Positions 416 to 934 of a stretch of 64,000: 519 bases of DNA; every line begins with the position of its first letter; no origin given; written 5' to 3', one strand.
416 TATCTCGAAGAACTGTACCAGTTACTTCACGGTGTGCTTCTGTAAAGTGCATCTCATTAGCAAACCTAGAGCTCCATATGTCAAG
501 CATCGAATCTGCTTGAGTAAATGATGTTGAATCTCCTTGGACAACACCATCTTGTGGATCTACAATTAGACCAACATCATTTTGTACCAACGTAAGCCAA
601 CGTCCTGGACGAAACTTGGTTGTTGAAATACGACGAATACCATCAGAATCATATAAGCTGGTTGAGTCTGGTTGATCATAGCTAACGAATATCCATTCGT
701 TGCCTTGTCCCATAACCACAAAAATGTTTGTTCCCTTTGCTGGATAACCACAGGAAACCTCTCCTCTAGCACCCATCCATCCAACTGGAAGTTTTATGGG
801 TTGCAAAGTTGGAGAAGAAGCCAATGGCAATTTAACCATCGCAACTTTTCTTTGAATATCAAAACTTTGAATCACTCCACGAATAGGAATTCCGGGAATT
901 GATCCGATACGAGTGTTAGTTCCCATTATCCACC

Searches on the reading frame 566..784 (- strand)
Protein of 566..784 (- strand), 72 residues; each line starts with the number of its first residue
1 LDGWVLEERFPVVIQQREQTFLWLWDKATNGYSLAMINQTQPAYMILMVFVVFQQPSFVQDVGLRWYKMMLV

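Call 27: search_protein_families(library=pfam, alignment_id=A1, max_evalue=0.001)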
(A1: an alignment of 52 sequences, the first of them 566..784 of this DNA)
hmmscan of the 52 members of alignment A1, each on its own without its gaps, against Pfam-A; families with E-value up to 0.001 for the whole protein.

A. member 1, window:566-784:- (72 aa): 0 families

B. families by the number of members that match (of 52 scanned): 7 families
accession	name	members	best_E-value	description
PF03162.18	Y_phosphatase2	1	2.5e-14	Tyrosine phosphatase family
PF14528.11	LAGLIDADG_3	1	1e-08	LAGLIDADG-like domain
PF03629.24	SASA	1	3.2e-07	Carbohydrate esterase, sialic acid-specific acetylesterase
PF22785.1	Tc-R-P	1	3.9e-06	Polymorphic toxin system, DSP-PTPase phosphatase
PF13350.11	Y_phosphatase3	1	3.4e-05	Tyrosine phosphatase family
PF15658.11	Latrotoxin_C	1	0.00023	Latrotoxin C-terminal domain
PF01844.29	HNH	1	0.00038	HNH endonuclease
